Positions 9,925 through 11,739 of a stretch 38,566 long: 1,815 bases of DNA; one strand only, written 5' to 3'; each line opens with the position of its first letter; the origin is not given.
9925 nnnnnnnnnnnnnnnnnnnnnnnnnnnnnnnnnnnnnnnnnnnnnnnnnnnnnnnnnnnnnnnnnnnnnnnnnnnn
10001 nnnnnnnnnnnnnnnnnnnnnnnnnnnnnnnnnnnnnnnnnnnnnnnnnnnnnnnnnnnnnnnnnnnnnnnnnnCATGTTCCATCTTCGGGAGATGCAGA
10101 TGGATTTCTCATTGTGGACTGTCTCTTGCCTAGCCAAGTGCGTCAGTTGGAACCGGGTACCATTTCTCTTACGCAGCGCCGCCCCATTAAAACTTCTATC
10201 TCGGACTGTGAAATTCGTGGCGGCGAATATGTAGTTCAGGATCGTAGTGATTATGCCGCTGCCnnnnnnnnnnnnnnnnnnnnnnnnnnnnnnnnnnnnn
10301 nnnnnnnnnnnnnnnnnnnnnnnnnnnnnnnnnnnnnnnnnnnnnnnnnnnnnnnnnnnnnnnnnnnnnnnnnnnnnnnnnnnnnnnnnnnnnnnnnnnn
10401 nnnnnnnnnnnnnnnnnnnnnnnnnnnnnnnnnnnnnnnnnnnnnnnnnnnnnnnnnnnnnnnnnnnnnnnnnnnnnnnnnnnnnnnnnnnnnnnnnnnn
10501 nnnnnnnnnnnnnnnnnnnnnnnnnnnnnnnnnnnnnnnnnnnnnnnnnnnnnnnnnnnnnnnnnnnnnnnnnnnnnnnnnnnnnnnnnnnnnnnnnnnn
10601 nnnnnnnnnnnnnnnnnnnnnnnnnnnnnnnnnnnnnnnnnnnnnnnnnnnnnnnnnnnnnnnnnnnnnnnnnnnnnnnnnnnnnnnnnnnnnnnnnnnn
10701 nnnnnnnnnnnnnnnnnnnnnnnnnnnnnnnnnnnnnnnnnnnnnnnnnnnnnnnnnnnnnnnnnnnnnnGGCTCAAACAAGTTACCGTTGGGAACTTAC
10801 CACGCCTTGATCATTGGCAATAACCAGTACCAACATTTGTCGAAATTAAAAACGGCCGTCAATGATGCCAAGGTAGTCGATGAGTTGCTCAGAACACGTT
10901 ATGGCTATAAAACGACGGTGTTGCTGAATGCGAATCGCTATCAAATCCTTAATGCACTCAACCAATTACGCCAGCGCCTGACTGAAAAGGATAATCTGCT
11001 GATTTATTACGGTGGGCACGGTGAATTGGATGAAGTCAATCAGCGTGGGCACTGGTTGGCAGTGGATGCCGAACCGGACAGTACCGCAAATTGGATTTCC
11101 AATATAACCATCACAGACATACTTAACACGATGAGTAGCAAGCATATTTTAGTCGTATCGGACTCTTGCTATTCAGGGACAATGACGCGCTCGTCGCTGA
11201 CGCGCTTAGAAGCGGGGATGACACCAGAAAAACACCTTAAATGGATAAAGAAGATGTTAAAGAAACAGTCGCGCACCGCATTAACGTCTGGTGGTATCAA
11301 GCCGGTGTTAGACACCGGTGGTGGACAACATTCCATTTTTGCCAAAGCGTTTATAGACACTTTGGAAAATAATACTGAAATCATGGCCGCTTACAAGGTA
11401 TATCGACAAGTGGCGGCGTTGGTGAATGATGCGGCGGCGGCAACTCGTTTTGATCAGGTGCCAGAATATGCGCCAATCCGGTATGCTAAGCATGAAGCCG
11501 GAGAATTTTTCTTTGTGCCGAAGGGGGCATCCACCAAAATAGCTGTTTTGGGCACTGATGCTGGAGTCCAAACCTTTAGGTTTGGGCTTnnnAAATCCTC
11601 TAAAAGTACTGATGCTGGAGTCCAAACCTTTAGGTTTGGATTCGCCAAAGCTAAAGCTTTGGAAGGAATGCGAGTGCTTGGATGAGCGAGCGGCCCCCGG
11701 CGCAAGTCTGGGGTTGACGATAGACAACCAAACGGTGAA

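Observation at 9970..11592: Exported lipoprotein fusing Sel1 repeats to an intact caspase (C14) domain, with a perfect 78-bp in-frame duplication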

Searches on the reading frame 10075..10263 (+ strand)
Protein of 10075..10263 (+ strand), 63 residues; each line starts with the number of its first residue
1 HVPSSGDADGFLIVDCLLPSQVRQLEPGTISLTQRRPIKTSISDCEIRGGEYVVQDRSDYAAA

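Call 69: search_protein_families(library=pfam, alignment_id=A4, max_evalue=1)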
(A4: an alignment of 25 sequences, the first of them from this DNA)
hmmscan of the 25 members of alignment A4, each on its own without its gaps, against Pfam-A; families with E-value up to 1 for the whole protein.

A. member 1, seq(63 aa): 0 families

B. families by the number of members that match (of 25 scanned): 2 families
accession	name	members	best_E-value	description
PF00030.24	Crystall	1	0.13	Beta/Gamma crystallin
PF11534.13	HTHP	1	0.17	Hexameric tyrosine-coordinated heme protein (HTHP)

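Call 74: predict_structure(alignment_id=A4)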
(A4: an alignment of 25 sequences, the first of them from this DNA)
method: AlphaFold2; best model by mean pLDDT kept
length: 63 residues; sequences in the alignment: 25
mean_pLDDT: 71.7   pTM: 0.46
mean pLDDT of the five models: 71.7, 69.0, 68.2, 68.0, 67.4
residues with pLDDT >= 90: 0; 70-90: 42; 50-70: 14; < 50: 7
segments of 3 or more residues with pLDDT < 50: 1-5
pLDDT, mean of each block of 10 residues (from residue 1): 51 81 78 80 84 63 48
secondary structure, 60 per line:
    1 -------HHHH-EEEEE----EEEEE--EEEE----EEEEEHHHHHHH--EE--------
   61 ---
elements in order: H8-11 E13-17 E22-26 E29-32 E37-41 H42-48

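Call 77: fold_search(model_id=the predicted structure, library=pdb)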
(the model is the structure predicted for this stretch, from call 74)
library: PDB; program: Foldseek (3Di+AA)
matches with E <= 10: 27; with E <= 0.001: 0
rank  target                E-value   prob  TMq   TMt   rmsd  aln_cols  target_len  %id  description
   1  6ulc_A                4.7e+00  0.08  0.25  0.04   7.9        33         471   15  Structure of full-length, fully glycosylated, non-modified HIV-1 gp160 bound to PG16 Fab at a nominal resolution of 4. (released 2020-04-29)
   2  2yc4_A                5.7e+00  0.02  0.15  0.09   9.8        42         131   14  Intraflagellar Transport Complex 25-27 from Chlamydomonas (released 2011-03-23)
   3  6su4_X                6.1e+00  0.03  0.27  0.10   4.5        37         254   16  Crystal structure of the 48C12 heliorhodopsin in the blue form at pH 4.3 (released 2019-12-11)
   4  6su3_X                6.1e+00  0.03  0.24  0.09   4.9        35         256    8  Crystal structure of the 48C12 heliorhodopsin in the violet form at pH 8.8 (released 2019-12-11)
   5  5h34_B                6.5e+00  0.01  0.16  0.12  12.2        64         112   12  Crystal structure of the C-terminal domain of methionyl-tRNA synthetase (MetRS-C) in Nanoarchaeum equitans (released 2017-06-21)
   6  6su4_A                7.0e+00  0.03  0.23  0.08   4.8        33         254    9  Crystal structure of the 48C12 heliorhodopsin in the blue form at pH 4.3 (released 2019-12-11)
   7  9wg7_Y1               7.4e+00  0.06  0.29  0.31   6.9        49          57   10  The structure of phycobilisome with a bicylindrical core from the cyanobacterium Synechococcus elongatus PCC 7942 (released 2026-04-01)
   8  1huf                  7.4e+00  0.05  0.22  0.13   6.3        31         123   16  CRYSTAL STRUCTURE OF THE N-TERMINAL DOMAIN OF THE TYROSINE PHOSPHATASE YOPH FROM YERSINIA PESTIS. (released 2001-05-23)
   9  1xpw_MODEL_1_A        7.4e+00  0.03  0.23  0.13   7.9        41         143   15  Solution NMR Structure of human protein HSPCO34. Northeast Structural Genomics Target HR1958 (released 2004-11-09)
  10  6xja_B                7.4e+00  0.02  0.20  0.08  11.7        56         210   16  Streptococcus Pneumoniae IgA1 Protease with IgA1 substrate (released 2021-01-20)
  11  8hkx_S12P             7.4e+00  0.01  0.19  0.11   9.0        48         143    8  Cryo-EM Structures and Translocation Mechanism of Crenarchaeota Ribosome (released 2023-08-16)
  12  8t76_A                7.9e+00  0.03  0.25  0.02   4.5        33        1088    6  SpRY-Cas9:gRNA complex targeting TAC PAM DNA with 3 bp R-loop (released 2024-05-01)
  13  9k4h_A                7.9e+00  0.02  0.24  0.02   4.2        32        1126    6  SuperFi Cas9 - mismatch 22nt sgRNA - DNA ternary complex class3 (released 2025-10-22)
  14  1nz8_MODEL_1_A        7.9e+00  0.01  0.16  0.11   9.1        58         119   16  Solution Structure of the N-utilization substance G (NusG) N-terminal (NGN) domain from Thermus thermophilus (released 2004-04-06)
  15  9fbg_E                8.4e+00  0.01  0.18  0.12   7.4        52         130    8  SARS-CoV-2 Nucleocapsid N-terminal domain (NTD) mutant P151S (released 2024-11-20)
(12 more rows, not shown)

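Call 79: search_protein_representatives(alignment_id=A4)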
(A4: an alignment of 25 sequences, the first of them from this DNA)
Query: 25 sequences, 63 profile positions. Proteins with E-value up to 0.001 (for the whole library): 1101; up to 1e-10: 796; up to 1e-30: 3. The best 150 are listed.
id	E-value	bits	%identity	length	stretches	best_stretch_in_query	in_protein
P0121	9.8e-32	124.5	-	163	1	5-63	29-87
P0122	1.1e-31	124.3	-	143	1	3-63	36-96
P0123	8.9e-31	121.4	-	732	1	6-63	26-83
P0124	1.1e-30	121.1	-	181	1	5-63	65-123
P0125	2.0e-30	120.3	-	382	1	5-63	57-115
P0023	3.2e-30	119.6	-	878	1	2-63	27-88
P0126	3.3e-30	119.6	-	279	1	3-63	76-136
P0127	3.4e-30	119.5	-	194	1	3-63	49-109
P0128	4.0e-30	119.3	-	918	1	4-63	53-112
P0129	4.9e-30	119.0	-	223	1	4-63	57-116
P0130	5.1e-30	119.0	-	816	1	3-63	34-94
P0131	5.2e-30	119.0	-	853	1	4-63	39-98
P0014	6.1e-30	118.7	-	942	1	3-63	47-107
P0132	1.1e-29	117.9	-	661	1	3-63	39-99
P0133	1.1e-29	117.9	-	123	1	5-63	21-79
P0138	2.5e-29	116.8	-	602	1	2-63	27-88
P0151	6.7e-29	115.4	-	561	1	3-63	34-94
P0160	1.2e-28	114.6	-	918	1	3-63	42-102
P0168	1.7e-28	114.1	-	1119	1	3-63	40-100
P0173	2.3e-28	113.7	-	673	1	5-63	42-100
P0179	2.7e-28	113.4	-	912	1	6-63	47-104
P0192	9.7e-28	111.7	-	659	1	5-63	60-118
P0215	2.0e-27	110.7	-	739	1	6-63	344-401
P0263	1.5e-26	107.9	-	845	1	8-63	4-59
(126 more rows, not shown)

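Call 81: search_protein_families(library=pfam, proteins=[P0132, P0138, P0151, P0160, P0168, P0173, P0179, P0192, P0215, P0263], max_evalue=0.0001)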
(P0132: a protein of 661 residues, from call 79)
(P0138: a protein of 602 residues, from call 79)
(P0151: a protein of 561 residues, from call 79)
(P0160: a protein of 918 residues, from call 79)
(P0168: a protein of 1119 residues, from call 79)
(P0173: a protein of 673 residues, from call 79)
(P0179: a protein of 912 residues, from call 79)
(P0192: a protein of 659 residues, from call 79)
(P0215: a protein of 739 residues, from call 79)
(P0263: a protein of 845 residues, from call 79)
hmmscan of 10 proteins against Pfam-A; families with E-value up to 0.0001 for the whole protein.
P0132 (661 aa): 1 family
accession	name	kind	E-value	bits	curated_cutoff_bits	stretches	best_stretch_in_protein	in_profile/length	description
PF08238.18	Sel1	-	6e-21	74.6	30.7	2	112-147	1-36/36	Sel1 repeat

P0138 (602 aa): 1 family
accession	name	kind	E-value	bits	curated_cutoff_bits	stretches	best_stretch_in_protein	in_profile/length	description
PF08238.18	Sel1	-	2.3e-19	69.6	30.7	2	101-136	1-36/36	Sel1 repeat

P0151 (561 aa): 1 family
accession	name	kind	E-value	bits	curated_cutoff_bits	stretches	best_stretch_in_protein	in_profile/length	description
PF08238.18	Sel1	-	1.6e-18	66.9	30.7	2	107-142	1-36/36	Sel1 repeat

P0160 (918 aa): 2 families
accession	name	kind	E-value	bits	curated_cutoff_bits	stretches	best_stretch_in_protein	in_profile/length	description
PF00656.27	Peptidase_C14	-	1.9e-24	87.1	21.4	1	654-876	3-223/233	Caspase domain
PF08238.18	Sel1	-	5.3e-17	62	30.7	2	115-150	1-36/36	Sel1 repeat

P0168 (1119 aa): 3 families
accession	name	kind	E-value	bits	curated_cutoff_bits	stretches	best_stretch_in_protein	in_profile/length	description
PF00656.27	Peptidase_C14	-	1.3e-23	84.4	21.4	1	856-1079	3-224/233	Caspase domain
PF08238.18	Sel1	-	1.8e-17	63.6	30.7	2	113-148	1-36/36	Sel1 repeat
PF09136.16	Glucodextran_B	-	3.6e-05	24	27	1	749-821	3-74/83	Glucodextranase, domain B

P0173 (673 aa): 2 families
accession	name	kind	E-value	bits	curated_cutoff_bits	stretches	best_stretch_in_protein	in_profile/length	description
PF00656.27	Peptidase_C14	-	4e-19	69.7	21.4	1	436-656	3-225/233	Caspase domain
PF08238.18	Sel1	-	2.4e-15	56.8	30.7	2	113-147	1-35/36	Sel1 repeat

P0179 (912 aa): 2 families
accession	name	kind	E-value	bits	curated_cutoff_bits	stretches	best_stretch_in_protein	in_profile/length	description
PF00656.27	Peptidase_C14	-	8.9e-23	81.6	21.4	1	671-892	3-222/233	Caspase domain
PF08238.18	Sel1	-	2e-16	60.2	30.7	2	117-152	1-36/36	Sel1 repeat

P0192 (659 aa): 2 families
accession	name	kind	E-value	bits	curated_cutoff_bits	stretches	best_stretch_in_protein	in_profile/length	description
PF00656.27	Peptidase_C14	-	1.7e-20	74.2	21.4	1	411-631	3-223/233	Caspase domain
PF08238.18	Sel1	-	2e-19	69.7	30.7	2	167-198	1-32/36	Sel1 repeat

P0215 (739 aa): 1 family
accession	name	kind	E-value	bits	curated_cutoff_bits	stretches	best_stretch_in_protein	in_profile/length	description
PF08238.18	Sel1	-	4e-18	65.6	30.7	2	451-481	2-32/36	Sel1 repeat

P0263 (845 aa): 2 families
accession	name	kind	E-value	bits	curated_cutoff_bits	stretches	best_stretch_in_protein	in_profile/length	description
PF08238.18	Sel1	-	2.1e-20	72.8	30.7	2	72-106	1-35/36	Sel1 repeat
PF00656.27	Peptidase_C14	-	1.8e-12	47.9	21.4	1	592-667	3-83/233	Caspase domain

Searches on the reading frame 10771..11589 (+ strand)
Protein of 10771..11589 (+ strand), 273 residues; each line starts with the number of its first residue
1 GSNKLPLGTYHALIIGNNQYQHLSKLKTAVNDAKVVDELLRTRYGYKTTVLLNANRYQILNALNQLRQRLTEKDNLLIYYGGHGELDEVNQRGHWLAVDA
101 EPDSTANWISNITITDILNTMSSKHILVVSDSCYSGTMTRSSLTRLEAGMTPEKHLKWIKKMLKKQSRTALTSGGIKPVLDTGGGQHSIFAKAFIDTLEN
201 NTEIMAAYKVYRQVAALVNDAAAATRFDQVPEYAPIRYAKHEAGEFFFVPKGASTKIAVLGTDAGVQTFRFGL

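Call 25: search_solved_structures(query=window:10771-11589:+, max_evalue=1, show_alignments=4)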
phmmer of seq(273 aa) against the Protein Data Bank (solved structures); distinct sequences matched with E-value up to 1: 17.
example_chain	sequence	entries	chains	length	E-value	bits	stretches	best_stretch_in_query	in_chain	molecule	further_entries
3v4o_A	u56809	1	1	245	2.7e-05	27.4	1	11-100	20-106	Mucosa-associated lymphoid tissue lymphoma translocation protein 1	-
3v55_A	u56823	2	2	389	5.3e-05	26.4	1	11-100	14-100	Mucosa-associated lymphoid tissue lymphoma translocation protein 1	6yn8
8v4x_A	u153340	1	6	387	6.3e-05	26.2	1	12-100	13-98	Mucosa-associated lymphoid tissue lymphoma translocation protein 1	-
9mkc_A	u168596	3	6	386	6.5e-05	26.1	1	12-100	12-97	Mucosa-associated lymphoid tissue lymphoma translocation protein 1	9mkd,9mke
38go_A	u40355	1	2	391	6.5e-05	26.1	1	12-100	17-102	Mucosa-associated lymphoid tissue lymphoma translocation protein 1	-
6f7i_A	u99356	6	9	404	6.9e-05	26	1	12-100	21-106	Mucosa-associated lymphoid tissue lymphoma translocation protein 1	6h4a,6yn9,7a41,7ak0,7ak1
7pav_A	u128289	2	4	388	8.7e-05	25.7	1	12-100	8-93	Mucosa-associated lymphoid tissue lymphoma translocation protein 1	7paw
4i1p_A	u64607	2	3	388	8.9e-05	25.7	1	12-100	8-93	Mucosa-associated lymphoid tissue lymphoma translocation protein 1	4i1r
3uo8_B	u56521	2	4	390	9e-05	25.7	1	12-100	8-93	Mucosa-associated lymphoid tissue lymphoma translocation protein 1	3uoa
3v4l_A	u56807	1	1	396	0.00013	25.2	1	12-100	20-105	Mucosa-associated lymphoid tissue lymphoma translocation protein 1 homolog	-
4f6o_A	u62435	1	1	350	0.0061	19.7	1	8-154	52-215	Metacaspase-1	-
3bij_A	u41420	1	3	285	0.024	17.7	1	26-141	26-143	Uncharacterized protein GSU0716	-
6w8s_A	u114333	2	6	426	0.061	16.4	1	10-141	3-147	Metacaspase-4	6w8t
4f6p_A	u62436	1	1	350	0.065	16.3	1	8-88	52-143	Metacaspase-1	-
7qp0_A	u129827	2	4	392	0.21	14.6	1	8-155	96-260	Metacaspase-1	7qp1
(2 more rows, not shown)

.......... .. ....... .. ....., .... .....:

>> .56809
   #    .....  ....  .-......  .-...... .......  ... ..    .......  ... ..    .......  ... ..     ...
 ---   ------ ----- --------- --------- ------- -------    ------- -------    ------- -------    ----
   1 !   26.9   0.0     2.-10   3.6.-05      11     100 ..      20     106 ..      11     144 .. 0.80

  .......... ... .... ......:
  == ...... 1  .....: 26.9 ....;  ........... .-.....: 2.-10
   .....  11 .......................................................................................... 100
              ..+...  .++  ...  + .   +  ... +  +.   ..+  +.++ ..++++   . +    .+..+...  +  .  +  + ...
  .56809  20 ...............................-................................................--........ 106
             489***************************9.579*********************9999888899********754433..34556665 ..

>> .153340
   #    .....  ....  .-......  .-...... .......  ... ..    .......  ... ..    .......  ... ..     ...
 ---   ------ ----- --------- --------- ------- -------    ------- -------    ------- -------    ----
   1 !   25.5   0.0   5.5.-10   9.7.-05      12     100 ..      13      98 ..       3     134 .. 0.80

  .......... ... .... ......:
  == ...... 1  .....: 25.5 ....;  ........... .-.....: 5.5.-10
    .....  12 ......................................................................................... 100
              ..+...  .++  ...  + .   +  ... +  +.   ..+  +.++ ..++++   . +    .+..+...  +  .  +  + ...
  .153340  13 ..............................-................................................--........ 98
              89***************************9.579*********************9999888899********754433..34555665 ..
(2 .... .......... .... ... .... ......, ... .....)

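Call 51: search_solved_structures(query=A3, max_evalue=0.01, show_alignments=5)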
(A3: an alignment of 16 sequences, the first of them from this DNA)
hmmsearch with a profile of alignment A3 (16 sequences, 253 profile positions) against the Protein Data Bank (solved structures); distinct sequences matched with E-value up to 0.01: 16.
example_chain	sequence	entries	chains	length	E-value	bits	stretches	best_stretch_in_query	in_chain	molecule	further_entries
3v4o_A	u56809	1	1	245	4.3e-10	42.9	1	11-124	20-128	Mucosa-associated lymphoid tissue lymphoma translocation protein 1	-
7pav_A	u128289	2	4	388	8.1e-10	42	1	11-123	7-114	Mucosa-associated lymphoid tissue lymphoma translocation protein 1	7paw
8v4x_A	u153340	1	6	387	9.7e-10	41.7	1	11-123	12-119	Mucosa-associated lymphoid tissue lymphoma translocation protein 1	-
9mkc_A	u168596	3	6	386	9.8e-10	41.7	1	11-123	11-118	Mucosa-associated lymphoid tissue lymphoma translocation protein 1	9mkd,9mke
3v55_A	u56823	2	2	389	9.9e-10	41.7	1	11-123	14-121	Mucosa-associated lymphoid tissue lymphoma translocation protein 1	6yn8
38go_A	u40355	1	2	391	1e-09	41.7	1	11-123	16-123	Mucosa-associated lymphoid tissue lymphoma translocation protein 1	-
4i1p_A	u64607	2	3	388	1e-09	41.7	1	11-123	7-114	Mucosa-associated lymphoid tissue lymphoma translocation protein 1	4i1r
3uo8_B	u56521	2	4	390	1e-09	41.6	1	11-123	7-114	Mucosa-associated lymphoid tissue lymphoma translocation protein 1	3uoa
6f7i_A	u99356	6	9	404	1.1e-09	41.6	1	11-123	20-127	Mucosa-associated lymphoid tissue lymphoma translocation protein 1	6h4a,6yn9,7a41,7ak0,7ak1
3v4l_A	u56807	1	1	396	2.8e-09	40.2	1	11-123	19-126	Mucosa-associated lymphoid tissue lymphoma translocation protein 1 homolog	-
6w8s_A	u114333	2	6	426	3.4e-07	33.4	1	12-155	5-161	Metacaspase-4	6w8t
4f6o_A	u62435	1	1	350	1.4e-06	31.4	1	8-138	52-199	Metacaspase-1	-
3bij_A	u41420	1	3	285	6.4e-06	29.2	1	25-142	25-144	Uncharacterized protein GSU0716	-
4f6p_A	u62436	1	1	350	1.1e-05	28.5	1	8-85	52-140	Metacaspase-1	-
6w8r_A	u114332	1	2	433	1.4e-05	28.1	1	12-155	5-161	Metacaspase-4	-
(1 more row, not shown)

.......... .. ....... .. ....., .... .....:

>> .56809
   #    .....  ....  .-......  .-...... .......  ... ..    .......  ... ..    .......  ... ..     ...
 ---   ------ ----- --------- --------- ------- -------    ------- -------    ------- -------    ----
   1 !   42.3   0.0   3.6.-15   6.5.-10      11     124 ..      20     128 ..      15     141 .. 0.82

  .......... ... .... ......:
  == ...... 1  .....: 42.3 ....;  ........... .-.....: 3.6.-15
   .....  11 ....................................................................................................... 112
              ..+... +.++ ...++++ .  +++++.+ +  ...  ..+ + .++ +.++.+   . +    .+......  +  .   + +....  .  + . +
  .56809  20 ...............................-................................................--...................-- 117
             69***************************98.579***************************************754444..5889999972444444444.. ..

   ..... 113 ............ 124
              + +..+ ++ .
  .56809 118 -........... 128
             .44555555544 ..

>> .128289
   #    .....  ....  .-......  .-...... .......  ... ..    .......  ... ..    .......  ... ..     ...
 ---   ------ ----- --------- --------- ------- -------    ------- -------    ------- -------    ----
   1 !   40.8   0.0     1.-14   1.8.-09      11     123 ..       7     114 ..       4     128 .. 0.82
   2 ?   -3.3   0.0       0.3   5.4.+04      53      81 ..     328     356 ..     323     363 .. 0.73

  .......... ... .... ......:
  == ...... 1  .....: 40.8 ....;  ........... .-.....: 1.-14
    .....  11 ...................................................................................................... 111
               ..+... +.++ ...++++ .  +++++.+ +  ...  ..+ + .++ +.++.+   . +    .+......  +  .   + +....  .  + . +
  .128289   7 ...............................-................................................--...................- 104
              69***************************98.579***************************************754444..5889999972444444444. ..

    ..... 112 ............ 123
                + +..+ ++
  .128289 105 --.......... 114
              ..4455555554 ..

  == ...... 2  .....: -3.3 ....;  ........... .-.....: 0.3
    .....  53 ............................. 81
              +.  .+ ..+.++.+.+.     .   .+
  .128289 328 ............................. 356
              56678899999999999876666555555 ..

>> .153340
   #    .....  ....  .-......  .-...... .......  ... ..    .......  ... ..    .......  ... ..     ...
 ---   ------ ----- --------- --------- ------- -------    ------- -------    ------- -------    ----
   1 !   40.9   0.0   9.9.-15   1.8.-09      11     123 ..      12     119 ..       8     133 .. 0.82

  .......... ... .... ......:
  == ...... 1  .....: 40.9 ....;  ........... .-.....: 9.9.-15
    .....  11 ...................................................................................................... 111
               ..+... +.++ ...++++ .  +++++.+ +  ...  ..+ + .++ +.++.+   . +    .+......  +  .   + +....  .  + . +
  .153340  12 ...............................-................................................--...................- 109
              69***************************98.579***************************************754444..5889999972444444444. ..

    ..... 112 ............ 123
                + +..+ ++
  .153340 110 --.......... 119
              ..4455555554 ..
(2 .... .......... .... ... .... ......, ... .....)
